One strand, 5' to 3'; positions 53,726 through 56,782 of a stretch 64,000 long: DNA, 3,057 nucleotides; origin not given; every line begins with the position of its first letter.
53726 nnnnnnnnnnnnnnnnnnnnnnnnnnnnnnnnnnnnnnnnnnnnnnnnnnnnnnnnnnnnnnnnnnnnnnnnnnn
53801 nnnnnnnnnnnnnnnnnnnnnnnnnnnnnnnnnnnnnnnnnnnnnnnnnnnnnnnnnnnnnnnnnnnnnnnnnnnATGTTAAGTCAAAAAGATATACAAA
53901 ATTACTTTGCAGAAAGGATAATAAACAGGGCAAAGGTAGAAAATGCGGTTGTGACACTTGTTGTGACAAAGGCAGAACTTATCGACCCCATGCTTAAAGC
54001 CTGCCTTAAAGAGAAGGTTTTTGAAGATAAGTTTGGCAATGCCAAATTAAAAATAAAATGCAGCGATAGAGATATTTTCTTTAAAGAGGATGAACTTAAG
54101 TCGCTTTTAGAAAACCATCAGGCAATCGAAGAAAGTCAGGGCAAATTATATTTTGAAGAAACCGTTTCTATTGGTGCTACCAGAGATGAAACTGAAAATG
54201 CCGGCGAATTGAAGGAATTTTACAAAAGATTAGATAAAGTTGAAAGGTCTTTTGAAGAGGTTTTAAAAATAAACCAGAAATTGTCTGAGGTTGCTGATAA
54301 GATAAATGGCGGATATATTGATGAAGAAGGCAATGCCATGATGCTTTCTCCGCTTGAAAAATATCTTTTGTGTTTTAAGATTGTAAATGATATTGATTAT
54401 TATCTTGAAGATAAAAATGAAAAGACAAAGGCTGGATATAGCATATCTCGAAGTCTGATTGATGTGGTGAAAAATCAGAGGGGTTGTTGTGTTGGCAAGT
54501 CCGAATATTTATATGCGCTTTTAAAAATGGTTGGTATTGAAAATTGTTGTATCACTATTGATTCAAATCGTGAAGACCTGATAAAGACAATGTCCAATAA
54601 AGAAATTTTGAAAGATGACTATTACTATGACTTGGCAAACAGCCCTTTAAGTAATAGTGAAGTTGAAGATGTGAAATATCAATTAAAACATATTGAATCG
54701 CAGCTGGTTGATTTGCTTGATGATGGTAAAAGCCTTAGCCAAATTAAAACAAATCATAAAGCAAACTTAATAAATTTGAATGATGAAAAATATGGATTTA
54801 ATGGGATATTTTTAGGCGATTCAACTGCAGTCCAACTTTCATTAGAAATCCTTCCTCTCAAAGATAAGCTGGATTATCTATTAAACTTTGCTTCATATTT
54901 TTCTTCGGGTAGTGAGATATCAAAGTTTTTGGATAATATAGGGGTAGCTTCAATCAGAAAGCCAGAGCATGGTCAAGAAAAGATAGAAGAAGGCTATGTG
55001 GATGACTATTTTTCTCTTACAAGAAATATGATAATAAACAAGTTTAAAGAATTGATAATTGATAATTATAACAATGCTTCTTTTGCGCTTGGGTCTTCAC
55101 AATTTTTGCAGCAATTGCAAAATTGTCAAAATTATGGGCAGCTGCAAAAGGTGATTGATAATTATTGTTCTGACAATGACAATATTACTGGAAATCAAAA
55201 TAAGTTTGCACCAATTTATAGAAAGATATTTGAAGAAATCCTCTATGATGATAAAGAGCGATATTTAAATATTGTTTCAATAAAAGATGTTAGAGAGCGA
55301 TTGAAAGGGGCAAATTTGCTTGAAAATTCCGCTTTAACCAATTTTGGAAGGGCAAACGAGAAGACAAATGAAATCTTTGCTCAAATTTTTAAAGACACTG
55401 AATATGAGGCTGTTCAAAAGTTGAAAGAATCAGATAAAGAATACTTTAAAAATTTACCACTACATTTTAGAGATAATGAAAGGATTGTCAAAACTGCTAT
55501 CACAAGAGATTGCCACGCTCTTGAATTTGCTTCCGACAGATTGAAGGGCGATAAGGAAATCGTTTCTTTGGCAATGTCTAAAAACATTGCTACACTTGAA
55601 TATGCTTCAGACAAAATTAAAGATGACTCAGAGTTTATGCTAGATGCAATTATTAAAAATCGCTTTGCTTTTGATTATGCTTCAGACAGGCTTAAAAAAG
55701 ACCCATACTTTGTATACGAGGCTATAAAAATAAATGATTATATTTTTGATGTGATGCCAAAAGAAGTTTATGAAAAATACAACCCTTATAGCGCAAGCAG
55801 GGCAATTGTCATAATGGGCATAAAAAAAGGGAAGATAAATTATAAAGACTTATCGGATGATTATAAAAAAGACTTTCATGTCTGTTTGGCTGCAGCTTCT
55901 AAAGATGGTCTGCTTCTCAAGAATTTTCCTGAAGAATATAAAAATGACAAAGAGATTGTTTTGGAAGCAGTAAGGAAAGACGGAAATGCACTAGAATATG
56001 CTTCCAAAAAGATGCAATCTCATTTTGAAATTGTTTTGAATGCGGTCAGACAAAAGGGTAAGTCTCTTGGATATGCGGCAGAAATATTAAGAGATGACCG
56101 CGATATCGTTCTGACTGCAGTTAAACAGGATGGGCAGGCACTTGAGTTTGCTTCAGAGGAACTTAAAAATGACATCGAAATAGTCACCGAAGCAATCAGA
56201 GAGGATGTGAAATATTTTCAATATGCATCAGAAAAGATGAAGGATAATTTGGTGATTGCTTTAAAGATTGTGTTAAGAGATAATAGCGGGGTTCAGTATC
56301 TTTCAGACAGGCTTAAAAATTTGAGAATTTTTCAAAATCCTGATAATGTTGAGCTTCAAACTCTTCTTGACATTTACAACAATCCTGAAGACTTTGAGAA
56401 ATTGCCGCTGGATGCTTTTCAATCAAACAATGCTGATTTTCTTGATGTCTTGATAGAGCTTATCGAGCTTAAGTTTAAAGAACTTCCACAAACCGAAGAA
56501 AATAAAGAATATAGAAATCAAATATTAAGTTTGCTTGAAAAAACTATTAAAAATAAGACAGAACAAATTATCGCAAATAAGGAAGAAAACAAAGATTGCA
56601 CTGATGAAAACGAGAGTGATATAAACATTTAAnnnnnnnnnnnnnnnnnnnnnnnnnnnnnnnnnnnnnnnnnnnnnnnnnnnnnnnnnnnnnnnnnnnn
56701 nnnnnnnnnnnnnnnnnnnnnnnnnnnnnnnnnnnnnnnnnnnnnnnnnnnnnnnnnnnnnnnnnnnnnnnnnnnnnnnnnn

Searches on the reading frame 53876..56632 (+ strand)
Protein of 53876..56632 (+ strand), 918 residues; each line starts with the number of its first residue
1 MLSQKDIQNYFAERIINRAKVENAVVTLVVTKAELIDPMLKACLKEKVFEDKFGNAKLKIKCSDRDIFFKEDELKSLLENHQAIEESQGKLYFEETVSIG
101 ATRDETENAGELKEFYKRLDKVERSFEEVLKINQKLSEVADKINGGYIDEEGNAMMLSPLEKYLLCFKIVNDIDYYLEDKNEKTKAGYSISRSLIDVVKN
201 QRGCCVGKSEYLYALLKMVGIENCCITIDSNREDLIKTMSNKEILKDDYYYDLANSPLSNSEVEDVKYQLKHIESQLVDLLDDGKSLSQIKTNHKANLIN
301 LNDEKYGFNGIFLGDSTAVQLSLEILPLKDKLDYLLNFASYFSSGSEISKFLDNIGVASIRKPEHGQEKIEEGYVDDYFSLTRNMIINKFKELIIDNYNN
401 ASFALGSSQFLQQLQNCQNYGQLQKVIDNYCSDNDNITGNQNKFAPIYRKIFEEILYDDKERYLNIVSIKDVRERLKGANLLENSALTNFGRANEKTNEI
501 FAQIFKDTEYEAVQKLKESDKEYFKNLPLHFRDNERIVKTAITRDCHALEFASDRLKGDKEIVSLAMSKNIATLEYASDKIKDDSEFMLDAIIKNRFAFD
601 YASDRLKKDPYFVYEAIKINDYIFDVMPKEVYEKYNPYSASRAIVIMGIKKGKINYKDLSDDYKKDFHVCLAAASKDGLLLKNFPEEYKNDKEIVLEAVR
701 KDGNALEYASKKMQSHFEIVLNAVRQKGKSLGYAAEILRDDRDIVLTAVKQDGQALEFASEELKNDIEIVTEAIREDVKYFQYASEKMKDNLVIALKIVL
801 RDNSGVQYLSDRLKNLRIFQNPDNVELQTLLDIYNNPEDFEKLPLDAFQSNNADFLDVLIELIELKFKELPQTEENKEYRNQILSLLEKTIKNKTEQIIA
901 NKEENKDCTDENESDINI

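Call 89: search_protein_families(library=pfam, proteins=[window:53876-56632:+], max_evalue=0.00001)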
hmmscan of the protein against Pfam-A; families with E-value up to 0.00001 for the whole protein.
window:53876-56632:+ (918 aa): 1 family
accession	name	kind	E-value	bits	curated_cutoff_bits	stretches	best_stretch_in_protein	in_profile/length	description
PF13475.11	DUF4116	-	1.1e-65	217.4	24.9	5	741-789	1-49/49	Domain of unknown function (DUF4116)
